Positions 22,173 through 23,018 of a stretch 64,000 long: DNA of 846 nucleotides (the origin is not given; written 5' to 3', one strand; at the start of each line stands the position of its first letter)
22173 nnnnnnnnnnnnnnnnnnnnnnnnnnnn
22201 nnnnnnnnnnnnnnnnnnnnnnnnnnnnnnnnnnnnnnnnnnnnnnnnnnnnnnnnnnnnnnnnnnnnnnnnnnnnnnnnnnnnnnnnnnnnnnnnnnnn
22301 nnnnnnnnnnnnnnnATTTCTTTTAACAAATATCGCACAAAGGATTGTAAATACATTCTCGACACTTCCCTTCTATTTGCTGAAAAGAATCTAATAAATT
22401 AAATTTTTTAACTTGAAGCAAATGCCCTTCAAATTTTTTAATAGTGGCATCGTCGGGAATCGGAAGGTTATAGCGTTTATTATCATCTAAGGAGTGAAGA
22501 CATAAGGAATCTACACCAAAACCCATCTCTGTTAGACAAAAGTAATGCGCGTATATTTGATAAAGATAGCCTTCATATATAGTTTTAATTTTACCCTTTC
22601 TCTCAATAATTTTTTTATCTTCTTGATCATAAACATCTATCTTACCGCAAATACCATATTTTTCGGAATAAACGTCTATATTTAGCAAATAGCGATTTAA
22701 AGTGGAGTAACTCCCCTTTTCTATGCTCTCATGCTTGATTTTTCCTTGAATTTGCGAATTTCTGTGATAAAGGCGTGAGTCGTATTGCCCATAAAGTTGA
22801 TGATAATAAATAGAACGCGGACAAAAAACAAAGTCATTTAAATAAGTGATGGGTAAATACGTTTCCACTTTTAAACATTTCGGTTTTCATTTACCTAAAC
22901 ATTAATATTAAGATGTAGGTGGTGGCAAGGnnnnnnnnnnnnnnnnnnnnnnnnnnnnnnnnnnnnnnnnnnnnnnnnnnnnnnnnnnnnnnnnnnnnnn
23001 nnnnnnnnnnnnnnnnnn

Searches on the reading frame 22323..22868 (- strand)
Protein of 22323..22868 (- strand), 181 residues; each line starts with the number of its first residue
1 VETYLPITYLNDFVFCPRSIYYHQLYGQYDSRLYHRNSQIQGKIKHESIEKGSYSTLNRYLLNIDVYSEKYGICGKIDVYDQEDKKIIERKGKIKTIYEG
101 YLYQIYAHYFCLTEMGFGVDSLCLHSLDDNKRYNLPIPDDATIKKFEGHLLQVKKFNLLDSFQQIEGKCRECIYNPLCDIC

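Call 8: search_protein_families(library=pfam, proteins=[window:22323-22868:-], max_evalue=0.01)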
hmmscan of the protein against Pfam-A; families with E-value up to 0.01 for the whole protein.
window:22323-22868:- (181 aa): 1 family
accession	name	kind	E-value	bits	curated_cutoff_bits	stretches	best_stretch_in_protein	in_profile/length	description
PF01930.23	Cas_Cas4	-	1.9e-07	31.7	22.7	1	8-178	3-158/160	Domain of unknown function DUF83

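Call 15: find_homologous_proteins(query=window:22323-22868:-, max_evalue=1e-10)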
Query window:22323-22868:- (181 aa): 169 proteins with E <= 1e-10 among 182 candidates; the best 120 are listed.
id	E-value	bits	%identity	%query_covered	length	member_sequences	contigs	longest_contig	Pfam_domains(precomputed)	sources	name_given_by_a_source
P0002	9.7e-120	415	100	100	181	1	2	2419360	PF01930.24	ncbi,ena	-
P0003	1.6e-90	320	75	100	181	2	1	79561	PF01930.24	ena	-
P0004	6.5e-76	272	64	100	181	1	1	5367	PF01930.24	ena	-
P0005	1.3e-70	255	60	100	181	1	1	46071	PF01930.24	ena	-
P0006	1.8e-70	255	62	99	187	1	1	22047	PF01930.24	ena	-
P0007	4.0e-69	250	62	99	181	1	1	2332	PF01930.24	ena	-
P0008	3.5e-67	244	59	99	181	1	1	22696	PF01930.24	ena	-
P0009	3.9e-67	244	58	99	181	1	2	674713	PF01930.24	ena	-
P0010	6.3e-66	240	58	99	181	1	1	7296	PF01930.24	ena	-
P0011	1.3e-65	239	58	99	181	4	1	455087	PF01930.24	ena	-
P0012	1.6e-64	235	59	99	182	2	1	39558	PF01930.24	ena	-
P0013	4.4e-63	231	58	99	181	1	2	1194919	PF01930.24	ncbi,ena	-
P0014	4.9e-63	230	58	99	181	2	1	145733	PF01930.24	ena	-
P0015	1.9e-62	229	57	100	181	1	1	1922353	PF01930.24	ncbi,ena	-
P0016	1.1e-61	226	57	99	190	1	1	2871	PF01930.24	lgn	-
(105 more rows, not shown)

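Call 19: find_related_loci(query=A2, collection=genome_contigs, flank=10000)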
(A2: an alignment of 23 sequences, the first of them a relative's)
Query A2 (181 aa) in genome_contigs; peptide patterns used: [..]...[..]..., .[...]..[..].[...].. (x = any residue, [..] = any of these).
600 stretches matched a pattern (row limit reached: there are more); 536 encode a relative of the query (tblastn E <= 1e-3); the best 80 are kept; 80 distinct loci.
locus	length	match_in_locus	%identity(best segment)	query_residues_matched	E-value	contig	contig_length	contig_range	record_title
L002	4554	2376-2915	59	1-180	8e-73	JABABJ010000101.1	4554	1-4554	MAG: Leptospirales bacterium isolate bin56o c_000000053543, whole genome shotgun sequence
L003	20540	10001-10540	58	1-180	3e-67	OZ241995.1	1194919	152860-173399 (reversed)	MAG: Leptospiria bacterium isolate 95dba25b-fe8b-43c0-aa07-00f779cf29d9 genome assembly, chromosome: 1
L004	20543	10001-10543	56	1-181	8e-67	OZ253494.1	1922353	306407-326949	MAG: Leptospiria bacterium isolate 602a36bf-ad70-4a3f-ae71-d2f58949cf12 genome assembly, chromosome: 1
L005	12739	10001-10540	56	1-179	2e-65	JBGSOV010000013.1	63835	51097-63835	MAG: Candidatus Gracilibacteria bacterium isolate JTS-AC289 k141_1556550, whole genome shotgun sequence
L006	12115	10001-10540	59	1-179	7e-66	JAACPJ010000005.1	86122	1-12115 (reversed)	MAG: bacterium isolate CG_2015-02_41_16 CG_2015-02_curated_scaffold_114, whole genome shotgun sequence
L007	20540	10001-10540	56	1-180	3e-65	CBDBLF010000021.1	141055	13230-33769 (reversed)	MAG: Spirochaetota bacterium isolate de31dcba-5cbe-4b48-bfd3-582df3e9e90c genome assembly, contig: contig_21, whole geno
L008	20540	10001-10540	56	1-180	5e-65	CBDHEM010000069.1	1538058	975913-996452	MAG: Leptonemataceae bacterium isolate ad4b034e-9c21-4e28-ac59-376fc30e4627 genome assembly, contig: contig_69, whole ge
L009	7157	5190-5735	53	1-180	4e-62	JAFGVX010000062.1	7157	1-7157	MAG: Campylobacterales bacterium isolate ZodW_Metabat.188 k87_8680292, whole genome shotgun sequence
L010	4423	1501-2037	54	1-179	4e-62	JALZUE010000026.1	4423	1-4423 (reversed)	MAG: Alteromonadaceae bacterium isolate g1_MAG_00003 g1_MAG_00003_000000000026, whole genome shotgun sequence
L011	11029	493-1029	56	1-178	3e-62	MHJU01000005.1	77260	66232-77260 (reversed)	MAG: Candidatus Jacksonbacteria bacterium RIFCSPLOWO2_02_FULL_44_20 rifcsplowo2_02_scaffold_139, whole genome shotgun se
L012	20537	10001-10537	51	1-179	5e-62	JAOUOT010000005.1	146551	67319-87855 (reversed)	MAG: Spirochaetia bacterium isolate 8_1_Oct_SF_Bin25 8_1_Oct_SF_Bin25_scaffold_37_c1, whole genome shotgun sequence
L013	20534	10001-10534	52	1-178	5e-62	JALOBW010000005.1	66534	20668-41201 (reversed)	MAG: bacterium isolate SO_2017_LW4 bin 114 scaffold_1154_c1_LW137-91_2017, whole genome shotgun sequence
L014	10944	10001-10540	58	1-179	5e-62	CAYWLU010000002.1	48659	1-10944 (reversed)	MAG TPA_asm: uncultured Candidatus Peribacteria bacterium isolate SRP191223_co1_4 genome assembly, contig: NODE_452_leng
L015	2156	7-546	52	1-179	2e-62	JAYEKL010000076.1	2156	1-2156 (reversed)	MAG: Patescibacteria group bacterium isolate MAG138 MAG138_76, whole genome shotgun sequence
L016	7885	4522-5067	49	1-180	1e-60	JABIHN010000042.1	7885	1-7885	MAG: Candidatus Neomarinimicrobiota bacterium isolate SI053_bin69 k141_366051, whole genome shotgun sequence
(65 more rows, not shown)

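Call 29: find_encoding_contigs(protein=P0003, flank=10000, max_places=3)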
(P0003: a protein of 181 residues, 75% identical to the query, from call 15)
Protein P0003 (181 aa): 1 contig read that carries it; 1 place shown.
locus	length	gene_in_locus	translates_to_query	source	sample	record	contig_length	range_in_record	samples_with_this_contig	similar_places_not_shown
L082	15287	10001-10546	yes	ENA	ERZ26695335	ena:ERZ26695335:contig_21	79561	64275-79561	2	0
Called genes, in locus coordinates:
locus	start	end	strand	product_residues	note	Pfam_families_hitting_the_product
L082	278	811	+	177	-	PF02441:Flavoprotein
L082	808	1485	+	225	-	PF04127:DFP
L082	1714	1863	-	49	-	-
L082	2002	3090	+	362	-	PF09587:PGA_cap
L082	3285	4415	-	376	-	PF02737:3HCDH_N, PF00725:3HCDH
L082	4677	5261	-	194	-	PF01196:Ribosomal_L17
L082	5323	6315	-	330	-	PF01193:RNA_pol_L, PF01000:RNA_pol_A_bac, PF03118:RNA_pol_A_CTD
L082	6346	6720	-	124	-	PF00411:Ribosomal_S11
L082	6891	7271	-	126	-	PF00416:Ribosomal_S13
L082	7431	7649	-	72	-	PF01176:eIF-1a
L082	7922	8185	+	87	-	-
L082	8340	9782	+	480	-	-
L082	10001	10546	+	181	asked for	PF01930:Cas_Cas4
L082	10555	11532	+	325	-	PF01867:Cas_Cas1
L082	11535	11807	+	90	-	PF09827:CRISPR_Cas2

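Call 30: find_encoding_contigs(protein=P0005, flank=10000, max_places=3)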
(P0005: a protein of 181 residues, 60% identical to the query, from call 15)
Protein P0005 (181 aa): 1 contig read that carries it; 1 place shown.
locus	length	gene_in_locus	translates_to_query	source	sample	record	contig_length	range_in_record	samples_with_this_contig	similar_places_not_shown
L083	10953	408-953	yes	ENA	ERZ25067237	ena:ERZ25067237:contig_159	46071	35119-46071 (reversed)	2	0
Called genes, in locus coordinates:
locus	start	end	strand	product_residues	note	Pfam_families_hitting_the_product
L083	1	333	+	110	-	?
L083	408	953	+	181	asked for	PF01930:Cas_Cas4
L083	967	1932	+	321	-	PF01867:Cas_Cas1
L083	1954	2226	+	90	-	PF09827:CRISPR_Cas2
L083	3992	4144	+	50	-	-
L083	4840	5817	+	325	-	PF01408:GFO_IDH_MocA, PF02629:CoA_binding (weak), PF03807:F420_oxidored (weak), PF22725:GFO_IDH_MocA_C3, PF02894:GFO_IDH_MocA_C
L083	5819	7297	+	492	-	PF00919:UPF0004, PF04055:Radical_SAM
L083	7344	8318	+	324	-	PF06574:FAD_syn, PF01687:Flavokinase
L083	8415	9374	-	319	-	PF00389:2-Hacid_dh, PF02826:2-Hacid_dh_C, PF03446:NAD_binding_2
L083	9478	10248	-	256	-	PF08242:Methyltransf_12 (faint)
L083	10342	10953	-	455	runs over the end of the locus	PF13641:Glyco_tranf_2_3, PF00535:Glycos_transf_2, PF10111:Glyco_tranf_2_2 (weak)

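Call 31: find_encoding_contigs(protein=P0006, flank=10000, max_places=3)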
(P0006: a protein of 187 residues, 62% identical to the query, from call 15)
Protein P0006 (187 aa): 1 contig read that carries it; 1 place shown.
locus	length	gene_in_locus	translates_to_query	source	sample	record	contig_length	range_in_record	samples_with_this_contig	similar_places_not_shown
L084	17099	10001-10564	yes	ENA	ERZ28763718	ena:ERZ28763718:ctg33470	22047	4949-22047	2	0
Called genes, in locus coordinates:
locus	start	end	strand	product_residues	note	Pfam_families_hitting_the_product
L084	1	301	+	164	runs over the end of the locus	PF01451:LMWPc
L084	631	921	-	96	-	-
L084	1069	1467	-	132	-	-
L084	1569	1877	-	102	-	-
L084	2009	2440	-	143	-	-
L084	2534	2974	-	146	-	-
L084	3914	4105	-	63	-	-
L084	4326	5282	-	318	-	PF13541:ChlI, PF01078:Mg_chelatase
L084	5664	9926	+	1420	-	PF18501:REC1, PF21918:cas_Cpf1_2nd, PF22222:Cpf1_PI-like, PF18516:RuvC_1, PF18510:NUC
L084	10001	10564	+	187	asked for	PF01930:Cas_Cas4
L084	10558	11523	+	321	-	PF01867:Cas_Cas1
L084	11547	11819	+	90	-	PF09827:CRISPR_Cas2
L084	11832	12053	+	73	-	-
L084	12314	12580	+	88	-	-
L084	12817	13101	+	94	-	-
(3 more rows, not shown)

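Call 44: search_protein_families(library=pfam, proteins=[L082:8340-9782:+, L082:7922-8185:+], max_evalue=0.01)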
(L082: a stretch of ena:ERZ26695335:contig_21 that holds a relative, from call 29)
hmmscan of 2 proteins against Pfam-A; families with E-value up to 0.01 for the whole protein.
L082:8340-9782:+ (480 aa): 0 families

L082:7922-8185:+ (87 aa): 0 families

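Call 58: find_encoding_contigs(protein=P0004, flank=10000, max_places=2)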
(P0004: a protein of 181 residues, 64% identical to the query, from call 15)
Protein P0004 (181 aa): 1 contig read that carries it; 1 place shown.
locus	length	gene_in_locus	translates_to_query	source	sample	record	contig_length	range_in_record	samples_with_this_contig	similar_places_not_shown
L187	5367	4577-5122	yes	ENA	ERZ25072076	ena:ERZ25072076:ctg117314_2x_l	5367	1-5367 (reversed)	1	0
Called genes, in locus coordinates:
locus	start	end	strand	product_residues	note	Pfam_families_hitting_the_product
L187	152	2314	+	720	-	PF18501:REC1, PF21918:cas_Cpf1_2nd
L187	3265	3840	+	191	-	PF18516:RuvC_1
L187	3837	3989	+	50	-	PF18510:NUC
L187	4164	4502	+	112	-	PF18516:RuvC_1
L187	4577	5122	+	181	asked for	PF01930:Cas_Cas4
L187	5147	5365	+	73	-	?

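Call 59: find_encoding_contigs(protein=P0008, flank=10000, max_places=2)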
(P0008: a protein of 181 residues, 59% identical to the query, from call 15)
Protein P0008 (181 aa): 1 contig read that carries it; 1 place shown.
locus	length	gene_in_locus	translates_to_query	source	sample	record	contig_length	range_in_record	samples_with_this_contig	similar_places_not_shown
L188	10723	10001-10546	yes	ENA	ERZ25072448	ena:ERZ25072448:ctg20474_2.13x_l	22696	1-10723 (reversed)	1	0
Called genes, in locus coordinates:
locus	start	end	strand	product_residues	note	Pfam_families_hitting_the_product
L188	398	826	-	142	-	PF00665:rve, PF13683:rve_3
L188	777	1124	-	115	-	-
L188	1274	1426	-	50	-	-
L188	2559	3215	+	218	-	PF13574:Reprolysin_2, PF13582:Reprolysin_3 (faint), PF13688:Reprolysin_5 (weak)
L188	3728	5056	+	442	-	PF00078:RVT_1, PF08388:GIIM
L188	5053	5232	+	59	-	-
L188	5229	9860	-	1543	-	PF18501:REC1, PF18516:RuvC_1, PF18510:NUC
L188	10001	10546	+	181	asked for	PF01930:Cas_Cas4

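Call 60: find_encoding_contigs(protein=P0009, flank=10000, max_places=2)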
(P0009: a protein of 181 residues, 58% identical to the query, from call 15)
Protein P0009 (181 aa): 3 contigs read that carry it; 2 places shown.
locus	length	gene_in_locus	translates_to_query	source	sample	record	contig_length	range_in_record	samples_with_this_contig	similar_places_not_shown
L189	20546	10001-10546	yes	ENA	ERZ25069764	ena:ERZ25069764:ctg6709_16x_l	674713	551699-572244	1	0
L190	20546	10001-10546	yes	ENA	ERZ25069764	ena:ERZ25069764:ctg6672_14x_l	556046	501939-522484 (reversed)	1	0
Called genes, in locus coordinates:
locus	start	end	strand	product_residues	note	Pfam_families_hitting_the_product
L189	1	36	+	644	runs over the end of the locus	PF03486:HI0933_like (faint), PF00890:FAD_binding_2, PF01134:GIDA (faint), PF01266:DAO, PF02910:Succ_DH_flav_C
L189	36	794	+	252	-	PF13085:Fer2_3, PF13187:Fer4_9 (faint), PF12838:Fer4_7, PF13183:Fer4_8 (weak), PF13237:Fer4_10 (weak)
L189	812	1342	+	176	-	-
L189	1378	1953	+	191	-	-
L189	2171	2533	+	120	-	-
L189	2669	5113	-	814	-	PF00041:fn3 (weak), PF00041:fn3, PF25390:WD40_RLD, PF00415:RCC1, PF13540:RCC1_2 (weak), PF00415:RCC1, PF13540:RCC1_2 (weak), PF00415:RCC1 (weak), +3 more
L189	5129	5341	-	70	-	-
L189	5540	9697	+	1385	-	PF18501:REC1, PF22222:Cpf1_PI-like, PF18516:RuvC_1, PF18510:NUC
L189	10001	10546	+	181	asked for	PF01930:Cas_Cas4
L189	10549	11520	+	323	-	PF01867:Cas_Cas1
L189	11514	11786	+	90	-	PF09827:CRISPR_Cas2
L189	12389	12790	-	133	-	-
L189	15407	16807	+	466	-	PF00028:Cadherin (weak), PF03382:DUF285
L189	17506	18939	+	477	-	PF03382:DUF285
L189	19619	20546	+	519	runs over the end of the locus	PF00028:Cadherin (weak), PF03382:DUF285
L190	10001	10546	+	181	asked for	PF01930:Cas_Cas4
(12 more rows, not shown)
